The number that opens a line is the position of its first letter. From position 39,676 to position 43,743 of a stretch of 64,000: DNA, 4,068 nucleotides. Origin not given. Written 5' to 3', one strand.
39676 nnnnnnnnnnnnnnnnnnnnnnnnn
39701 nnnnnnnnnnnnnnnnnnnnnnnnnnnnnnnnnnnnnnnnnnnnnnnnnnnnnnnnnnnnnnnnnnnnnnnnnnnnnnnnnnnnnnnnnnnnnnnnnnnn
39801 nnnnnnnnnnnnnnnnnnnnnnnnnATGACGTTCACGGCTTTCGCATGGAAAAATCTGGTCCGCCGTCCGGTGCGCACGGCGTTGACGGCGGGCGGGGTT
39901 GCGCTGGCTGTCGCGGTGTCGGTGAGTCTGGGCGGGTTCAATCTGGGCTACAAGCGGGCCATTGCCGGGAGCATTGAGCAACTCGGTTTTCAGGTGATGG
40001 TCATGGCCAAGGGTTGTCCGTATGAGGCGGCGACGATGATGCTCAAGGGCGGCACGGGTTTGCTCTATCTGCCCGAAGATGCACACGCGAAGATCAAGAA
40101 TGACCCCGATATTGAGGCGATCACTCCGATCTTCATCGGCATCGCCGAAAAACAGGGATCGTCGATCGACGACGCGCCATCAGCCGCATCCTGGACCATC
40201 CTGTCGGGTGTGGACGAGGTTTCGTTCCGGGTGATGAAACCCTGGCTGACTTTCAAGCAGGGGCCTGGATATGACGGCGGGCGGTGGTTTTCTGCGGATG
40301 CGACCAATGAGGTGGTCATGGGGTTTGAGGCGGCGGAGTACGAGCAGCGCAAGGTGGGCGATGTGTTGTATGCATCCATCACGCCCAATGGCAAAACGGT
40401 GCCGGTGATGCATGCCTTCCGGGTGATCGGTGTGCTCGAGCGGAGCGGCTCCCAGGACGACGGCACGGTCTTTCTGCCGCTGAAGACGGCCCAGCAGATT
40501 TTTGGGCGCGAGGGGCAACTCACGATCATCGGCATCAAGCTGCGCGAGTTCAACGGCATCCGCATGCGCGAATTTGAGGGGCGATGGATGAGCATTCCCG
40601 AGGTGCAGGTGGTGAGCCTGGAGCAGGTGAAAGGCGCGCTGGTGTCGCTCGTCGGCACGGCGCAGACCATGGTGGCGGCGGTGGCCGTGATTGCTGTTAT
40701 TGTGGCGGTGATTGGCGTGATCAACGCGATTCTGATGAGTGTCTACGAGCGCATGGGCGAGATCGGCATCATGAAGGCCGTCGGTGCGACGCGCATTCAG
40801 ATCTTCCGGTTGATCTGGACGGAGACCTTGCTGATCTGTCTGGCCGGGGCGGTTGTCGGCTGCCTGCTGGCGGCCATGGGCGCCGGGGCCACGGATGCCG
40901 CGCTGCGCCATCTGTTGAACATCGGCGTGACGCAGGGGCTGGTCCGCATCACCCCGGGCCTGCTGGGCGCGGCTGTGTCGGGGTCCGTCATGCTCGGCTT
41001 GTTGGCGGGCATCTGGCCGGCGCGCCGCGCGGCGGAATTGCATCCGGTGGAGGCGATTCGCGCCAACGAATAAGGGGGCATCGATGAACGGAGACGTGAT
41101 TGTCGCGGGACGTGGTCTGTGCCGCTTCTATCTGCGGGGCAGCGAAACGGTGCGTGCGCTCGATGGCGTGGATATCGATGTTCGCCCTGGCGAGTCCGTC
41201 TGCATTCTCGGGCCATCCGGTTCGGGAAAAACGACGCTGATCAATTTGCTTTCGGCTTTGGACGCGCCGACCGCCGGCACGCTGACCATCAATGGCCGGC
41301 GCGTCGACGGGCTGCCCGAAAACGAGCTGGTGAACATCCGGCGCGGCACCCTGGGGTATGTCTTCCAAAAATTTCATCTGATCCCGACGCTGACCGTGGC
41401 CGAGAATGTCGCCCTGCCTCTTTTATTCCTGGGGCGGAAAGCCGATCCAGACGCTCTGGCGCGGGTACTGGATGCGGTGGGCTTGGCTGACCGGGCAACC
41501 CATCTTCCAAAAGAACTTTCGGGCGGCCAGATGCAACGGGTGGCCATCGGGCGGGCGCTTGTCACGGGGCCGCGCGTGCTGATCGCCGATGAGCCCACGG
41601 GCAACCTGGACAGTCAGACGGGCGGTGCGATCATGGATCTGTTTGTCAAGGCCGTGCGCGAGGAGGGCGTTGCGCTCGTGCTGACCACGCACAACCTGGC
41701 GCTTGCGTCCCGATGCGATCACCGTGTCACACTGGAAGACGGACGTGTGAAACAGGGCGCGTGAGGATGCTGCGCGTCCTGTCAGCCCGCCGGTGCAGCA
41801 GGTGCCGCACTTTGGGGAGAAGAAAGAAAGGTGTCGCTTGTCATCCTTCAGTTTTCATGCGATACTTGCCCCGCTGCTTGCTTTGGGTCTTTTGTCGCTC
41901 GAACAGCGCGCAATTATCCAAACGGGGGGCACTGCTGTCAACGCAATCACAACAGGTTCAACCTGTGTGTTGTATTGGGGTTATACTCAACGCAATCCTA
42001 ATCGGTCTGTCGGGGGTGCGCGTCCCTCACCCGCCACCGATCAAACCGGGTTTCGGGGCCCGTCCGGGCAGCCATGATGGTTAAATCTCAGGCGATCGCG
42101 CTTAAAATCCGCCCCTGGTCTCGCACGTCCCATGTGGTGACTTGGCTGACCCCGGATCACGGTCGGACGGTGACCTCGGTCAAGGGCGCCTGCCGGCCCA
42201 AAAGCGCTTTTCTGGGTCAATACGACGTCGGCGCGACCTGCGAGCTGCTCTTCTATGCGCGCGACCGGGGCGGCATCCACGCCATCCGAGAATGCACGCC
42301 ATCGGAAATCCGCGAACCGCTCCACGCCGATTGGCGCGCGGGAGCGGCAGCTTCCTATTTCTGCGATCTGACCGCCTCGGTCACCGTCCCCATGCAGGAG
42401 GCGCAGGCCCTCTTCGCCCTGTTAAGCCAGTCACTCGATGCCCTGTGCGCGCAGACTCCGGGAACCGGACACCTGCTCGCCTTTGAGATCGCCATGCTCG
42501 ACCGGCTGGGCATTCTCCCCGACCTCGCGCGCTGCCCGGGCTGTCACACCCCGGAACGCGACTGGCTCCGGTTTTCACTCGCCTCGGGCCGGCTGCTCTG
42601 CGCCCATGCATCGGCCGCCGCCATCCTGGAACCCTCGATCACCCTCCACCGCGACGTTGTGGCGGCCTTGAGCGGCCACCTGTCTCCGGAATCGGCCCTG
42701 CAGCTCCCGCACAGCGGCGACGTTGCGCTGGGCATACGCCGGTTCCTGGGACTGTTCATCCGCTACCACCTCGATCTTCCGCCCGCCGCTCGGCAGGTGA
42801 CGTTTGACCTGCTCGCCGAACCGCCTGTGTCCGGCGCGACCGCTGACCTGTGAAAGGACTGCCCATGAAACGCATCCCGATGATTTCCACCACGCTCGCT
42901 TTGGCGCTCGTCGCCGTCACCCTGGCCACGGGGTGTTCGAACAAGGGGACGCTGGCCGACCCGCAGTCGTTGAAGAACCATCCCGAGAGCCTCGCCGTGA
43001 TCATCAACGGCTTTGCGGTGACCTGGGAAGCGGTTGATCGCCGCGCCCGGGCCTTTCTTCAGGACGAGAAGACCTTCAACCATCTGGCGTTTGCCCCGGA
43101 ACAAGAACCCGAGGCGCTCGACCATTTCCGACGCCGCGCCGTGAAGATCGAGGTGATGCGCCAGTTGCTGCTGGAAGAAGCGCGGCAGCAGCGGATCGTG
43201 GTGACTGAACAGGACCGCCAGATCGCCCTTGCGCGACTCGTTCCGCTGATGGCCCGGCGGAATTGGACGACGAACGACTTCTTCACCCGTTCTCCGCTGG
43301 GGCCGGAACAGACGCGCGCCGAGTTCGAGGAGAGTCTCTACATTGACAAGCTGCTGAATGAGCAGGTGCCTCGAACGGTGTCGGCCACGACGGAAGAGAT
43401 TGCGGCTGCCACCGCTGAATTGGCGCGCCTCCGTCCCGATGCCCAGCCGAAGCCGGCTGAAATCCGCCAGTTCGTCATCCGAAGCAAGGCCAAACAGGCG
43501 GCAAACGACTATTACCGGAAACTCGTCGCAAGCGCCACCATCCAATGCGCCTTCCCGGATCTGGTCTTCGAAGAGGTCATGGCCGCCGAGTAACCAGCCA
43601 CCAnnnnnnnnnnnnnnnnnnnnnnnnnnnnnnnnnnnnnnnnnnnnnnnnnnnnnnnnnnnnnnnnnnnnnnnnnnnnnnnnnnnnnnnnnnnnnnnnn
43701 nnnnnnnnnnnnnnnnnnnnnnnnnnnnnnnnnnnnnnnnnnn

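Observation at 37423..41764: Five-gene envelope module: OMP-like barrel, FMN-bind-like secreted protein, Cys-pair lipoprotein, FtsX-type permease and ABC ATPase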

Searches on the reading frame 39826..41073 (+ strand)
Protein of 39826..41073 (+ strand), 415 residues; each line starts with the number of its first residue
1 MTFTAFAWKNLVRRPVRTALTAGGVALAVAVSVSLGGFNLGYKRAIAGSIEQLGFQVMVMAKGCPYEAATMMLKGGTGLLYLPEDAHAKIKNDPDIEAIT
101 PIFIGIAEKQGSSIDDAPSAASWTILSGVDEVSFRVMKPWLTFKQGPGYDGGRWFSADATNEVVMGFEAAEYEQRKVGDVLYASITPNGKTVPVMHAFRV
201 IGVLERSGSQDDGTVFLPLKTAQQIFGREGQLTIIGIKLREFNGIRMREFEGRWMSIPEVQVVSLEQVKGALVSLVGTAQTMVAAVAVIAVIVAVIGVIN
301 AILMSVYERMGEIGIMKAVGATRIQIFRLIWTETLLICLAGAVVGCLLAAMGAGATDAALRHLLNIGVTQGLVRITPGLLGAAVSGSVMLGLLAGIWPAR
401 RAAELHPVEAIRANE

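Call 3: search_protein_families(library=pfam, proteins=[window:39826-41073:+], max_evalue=1)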
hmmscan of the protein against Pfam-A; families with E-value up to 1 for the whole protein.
window:39826-41073:+ (415 aa): 2 families
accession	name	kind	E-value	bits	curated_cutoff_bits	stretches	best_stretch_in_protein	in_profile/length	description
PF02687.27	FtsX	-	4.3e-18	65.9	25.5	1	285-405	2-118/120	FtsX-like permease C-terminal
PF12704.14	MacB_PCD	-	7.9e-17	62.7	27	1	18-231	1-185/207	MacB-like periplasmic core domain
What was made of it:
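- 39826..41073 (+): g4: MacB-type (type VII ABC) permease. TM1 is followed by a periplasmic domain of about 230 aa and then three more TM helices. Pfam MacB_PCD 62.7 bits and FtsX 65.9 bits (call 3).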

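Call 4: search_protein_families(library=ncbifam, proteins=[window:39826-41073:+], max_evalue=1)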
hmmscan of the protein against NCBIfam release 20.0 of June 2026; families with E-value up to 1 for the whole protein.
window:39826-41073:+ (415 aa): 10 families
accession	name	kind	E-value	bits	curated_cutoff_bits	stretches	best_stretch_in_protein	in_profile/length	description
TIGR02212.1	lolCE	equivalog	4e-23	82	362.45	1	159-413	141-410/411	lipoprotein-releasing ABC transporter permease subunit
NF007826.0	PRK10535.1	equivalog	3.2e-20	72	966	1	6-411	260-645/648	macrolide ABC transporter ATP-binding protein/permease MacB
NF008357.0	PRK11146.1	exception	3.1e-16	59.2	439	2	158-350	142-339/414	lipoprotein-releasing ABC transporter permease subunit LolE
TIGR03434.1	ADOP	subfamily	7.3e-15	54.1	622.3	1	257-413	655-802/803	ADOP family duplicated permease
TIGR02213.1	lolE_release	exception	1.2e-14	54.1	540.35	1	158-349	139-335/411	lipoprotein-releasing ABC transporter permease subunit LolE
TIGR00439.2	FtsX_Gneg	equivalog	4.8e-10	39.1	255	1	246-401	132-289/292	permease-like cell division protein FtsX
NF008076.0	PRK10814.1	exception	5.1e-10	38.9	473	1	184-412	171-397/399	lipoprotein-releasing ABC transporter permease subunit LolC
NF038346.1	FtsX_actino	exception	3.8e-08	33.1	250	1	261-389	161-296/308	permease-like cell division protein FtsX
NF038347.1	FtsX_Gpos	exception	1.5e-07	31.1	225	1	267-397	155-285/296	permease-like cell division protein FtsX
NF041854.1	ABC_perm_YbbP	equivalog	0.00025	19.1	999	1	259-413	220-370/806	putative ABC transporter permease subunit YbbP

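Call 37: search_solved_structures(query=window:39826-41073:+, max_evalue=0.001)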
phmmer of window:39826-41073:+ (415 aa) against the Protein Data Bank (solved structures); distinct sequences matched with E-value up to 0.001: 15.
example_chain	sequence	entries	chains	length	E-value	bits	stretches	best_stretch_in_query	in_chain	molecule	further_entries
5gko_A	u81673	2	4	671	5.4e-20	75.2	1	14-411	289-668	Macrolide export ATP-binding/permease protein MacB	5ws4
5lil_A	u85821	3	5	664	4.7e-19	72.1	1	158-411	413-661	Macrolide export ATP-binding/permease protein MacB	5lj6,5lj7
5xu1_M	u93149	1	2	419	8.1e-15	58.1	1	274-412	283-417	ABC transporter permeae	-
5nik_J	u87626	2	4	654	1.1e-13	54.4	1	199-412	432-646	Macrolide export ATP-binding/permease protein MacB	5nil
9o9x_C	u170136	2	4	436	6e-10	42.1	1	284-412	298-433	ABC transporter permease YtrF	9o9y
9w37_A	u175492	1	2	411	2.3e-09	40.2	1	186-412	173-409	LolF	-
9w35_A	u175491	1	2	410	3.3e-09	39.7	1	186-412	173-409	LolF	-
9w2w_A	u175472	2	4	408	2.4e-08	36.8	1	186-411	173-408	LolF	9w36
7arh_E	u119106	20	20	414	4.5e-08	35.9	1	150-409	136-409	Lipoprotein-releasing system transmembrane protein LolE | Lipoprotein transporter subunit LolE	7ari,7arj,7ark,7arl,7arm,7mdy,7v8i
7arh_C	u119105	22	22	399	7.5e-08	35.2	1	174-412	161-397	Lipoprotein-releasing ABC transporter permease subunit LolC | Lipo-releasing system transmembrane protein lolC | Lipoprotein-releasing system transmembrane prot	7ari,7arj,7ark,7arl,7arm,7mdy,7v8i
7mdx_B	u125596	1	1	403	1.8e-07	34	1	150-351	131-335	Lipoprotein-releasing system transmembrane protein LolE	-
7mdx_A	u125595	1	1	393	3e-06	29.9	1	174-409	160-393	Lipoprotein-releasing system transmembrane protein LolC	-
8idb_C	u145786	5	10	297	0.00013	24.5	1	245-348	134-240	Cell division protein FtsX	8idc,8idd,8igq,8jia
9rli_E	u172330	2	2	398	0.0003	23.3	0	150-409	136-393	Lipoprotein-releasing system transmembrane protein LolE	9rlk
7udk_A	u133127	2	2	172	0.00047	22.7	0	82-122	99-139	Designed helical repeat protein (DHR) RPB_LRP2_R4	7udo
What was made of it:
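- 39826..41073 (+): The nearest solved relatives are MacB 5gko (E 5e-20), Spr0695, YtrF, LolF and LolC/E (call 37).
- On MacB-type (type VII) ABC transporter: MacB structures are the best PDB sequence hits (call 37).
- Closest known: MacAB-TolC. Same: MacB is its best solved relative (E 5e-20, call 37).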

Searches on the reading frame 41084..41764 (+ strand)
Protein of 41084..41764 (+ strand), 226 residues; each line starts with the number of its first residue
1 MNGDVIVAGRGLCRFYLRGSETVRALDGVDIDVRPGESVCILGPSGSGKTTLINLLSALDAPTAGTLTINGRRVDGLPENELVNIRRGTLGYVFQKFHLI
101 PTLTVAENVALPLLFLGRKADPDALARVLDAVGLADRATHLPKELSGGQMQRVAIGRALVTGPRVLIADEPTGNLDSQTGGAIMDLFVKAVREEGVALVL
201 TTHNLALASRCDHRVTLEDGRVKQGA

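Call 3: search_protein_families(library=pfam, proteins=[window:41084-41764:+], max_evalue=1)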
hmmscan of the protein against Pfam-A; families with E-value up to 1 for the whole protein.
window:41084-41764:+ (226 aa): 22 families
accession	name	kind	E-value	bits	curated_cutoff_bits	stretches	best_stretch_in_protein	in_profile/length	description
PF00005.33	ABC_tran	-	6e-35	121.3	25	1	26-172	1-136/137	ABC transporter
PF13304.12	AAA_21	-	1.2e-06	29.3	27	2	40-73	3-39/304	AAA domain, putative AbiEii toxin, Type IV TA system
PF13191.12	AAA_16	-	1.8e-05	25.8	32.6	1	15-100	2-79/167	AAA ATPase domain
PF13555.12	AAA_29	-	6.6e-05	23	27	1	26-59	12-45/61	P-loop containing region of AAA domain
PF13401.12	AAA_22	-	0.00056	20.7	27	1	38-170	7-92/130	AAA domain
PF13476.12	AAA_23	-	0.00098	20.2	27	1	24-56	8-39/201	AAA domain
PF13521.12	AAA_28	-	0.0026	18.4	27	1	39-59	2-22/164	AAA domain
PF13238.12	AAA_18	-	0.0045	17.9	29.4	1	39-59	1-21/128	AAA domain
PF03193.22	RsgA_GTPase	-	0.0078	16.5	30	1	37-58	107-128/174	RsgA GTPase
PF07728.20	AAA_5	-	0.015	15.8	22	1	39-72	2-34/139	AAA domain (dynein-related subfamily)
PF20720.3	nSTAND3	-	0.04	14.1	27.2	1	38-57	19-38/155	Novel STAND NTPase 3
PF13479.12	AAA_24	-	0.042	14.1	27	1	38-56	4-22/195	AAA domain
PF05729.18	NACHT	-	0.072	13.4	26.7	1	39-56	3-20/167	NACHT domain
PF25199.1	nSTAND_NTPase5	-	0.074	13.3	34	1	34-53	39-58/145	Novel STAND NTPase 5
PF01926.29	MMR_HSR1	-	0.098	13.2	21.9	1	39-62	2-25/113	50S ribosome-binding GTPase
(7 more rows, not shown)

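Call 4: search_protein_families(library=ncbifam, proteins=[window:41084-41764:+], max_evalue=1)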
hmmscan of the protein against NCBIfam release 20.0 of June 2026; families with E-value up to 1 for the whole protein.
window:41084-41764:+ (226 aa): 202 families (the best 25 are shown)
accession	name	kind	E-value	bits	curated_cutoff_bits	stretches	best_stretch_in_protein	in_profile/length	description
TIGR02211.1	LolD_lipo_ex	equivalog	5.9e-63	212.3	307.75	1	8-223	3-220/221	lipoprotein-releasing ABC transporter ATP-binding protein LolD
TIGR02673.1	FtsE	equivalog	1.1e-57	195.1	264.85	1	21-220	13-213/214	cell division ATP-binding protein FtsE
NF007879.0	PRK10584.1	equivalog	1e-56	192.2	336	1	12-224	12-226/228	putative ABC transporter ATP-binding protein YbbA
NF008639.0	PRK11629.1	equivalog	5.7e-56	189.5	360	1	5-224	5-226/234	lipoprotein-releasing ABC transporter ATP-binding protein LolD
NF007826.0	PRK10535.1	equivalog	1.2e-54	185.7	966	1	10-222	8-221/648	macrolide ABC transporter ATP-binding protein/permease MacB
TIGR02982.1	heterocyst_DevA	subfamily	2.1e-53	181.1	295.8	1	10-222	5-219/220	ABC exporter ATP-binding subunit, DevA family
NF038007.1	ABC_ATP_DarD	equivalog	1.9e-52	177.9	375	1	16-221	11-217/218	darobactin export ABC transporter ATP-binding protein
TIGR03608.1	L_ocin_972_ABC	subfamily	6.1e-49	166.3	254.85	1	24-217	12-206/206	putative bacteriocin export ABC transporter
NF040933.2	ABC_arch_GlcV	equivalog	2.8e-43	148.2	450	1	12-208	8-205/357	glucose ABC transporter ATP-binding protein GlcV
NF007027.0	PRK09493.1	equivalog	3.6e-43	147.7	379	1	23-223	14-215/240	glutamine ABC transporter ATP-binding protein GlnQ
TIGR02315.1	ABC_phnC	equivalog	5.9e-43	147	266.1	1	22-222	14-224/243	phosphonate ABC transporter ATP-binding protein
TIGR03265.1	PhnT2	equivalog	1.4e-42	146.2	457.7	1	21-224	15-215/353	putative 2-aminoethylphosphonate ABC transporter ATP-binding protein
TIGR02314.1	ABC_MetN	equivalog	3.1e-41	141.5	499.7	1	14-222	9-219/343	methionine ABC transporter ATP-binding protein MetN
NF008428.0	PRK11264.1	equivalog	2.1e-40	138.5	406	1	24-221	17-221/250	L-cystine ABC transporter ATP-binding protein TcyN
TIGR03005.1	ectoine_ehuA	equivalog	4.6e-40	137.4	345.4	1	21-222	11-225/252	ectoine/hydroxyectoine ABC transporter ATP-binding protein EhuA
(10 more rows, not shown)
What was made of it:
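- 41084..41764 (+): g5: ABC ATPase of the LolD/FtsE/MacB-NBD type with intact catalytic motifs. NCBIfam LolD scores 212 bits, below its cut-off of 308 (calls 3, 4).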

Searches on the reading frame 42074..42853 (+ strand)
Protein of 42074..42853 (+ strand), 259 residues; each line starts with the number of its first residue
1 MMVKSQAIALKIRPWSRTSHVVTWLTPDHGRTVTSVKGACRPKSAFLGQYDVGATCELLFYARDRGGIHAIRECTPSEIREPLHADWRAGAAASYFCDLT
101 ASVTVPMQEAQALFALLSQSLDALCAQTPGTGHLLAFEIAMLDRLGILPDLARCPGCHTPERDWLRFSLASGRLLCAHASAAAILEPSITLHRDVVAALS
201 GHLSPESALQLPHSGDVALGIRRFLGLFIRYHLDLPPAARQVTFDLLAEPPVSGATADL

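Call 32: search_protein_families(library=pfam, proteins=[window:42074-42853:+], max_evalue=0.01)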
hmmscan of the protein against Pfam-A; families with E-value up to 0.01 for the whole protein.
window:42074-42853:+ (259 aa): 2 families
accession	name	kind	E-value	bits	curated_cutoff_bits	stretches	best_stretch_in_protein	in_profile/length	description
PF02565.21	RecO_C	-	1.4e-16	61.1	22.1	1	85-238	2-154/157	Recombination protein O C terminal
PF11967.14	RecO_N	-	4.6e-11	43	27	1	1-78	1-78/80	Recombination protein O N terminal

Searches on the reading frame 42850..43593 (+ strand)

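Call 32: search_protein_families(library=pfam, proteins=[window:42850-43593:+], max_evalue=0.01)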
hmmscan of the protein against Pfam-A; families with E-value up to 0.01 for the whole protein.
window:42850-43593:+ (247 aa): 1 family
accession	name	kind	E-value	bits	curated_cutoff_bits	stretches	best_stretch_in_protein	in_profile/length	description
PF13624.11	SurA_N_3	-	0.00015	22.1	27.2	1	15-122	15-112/162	SurA-like N-terminal domain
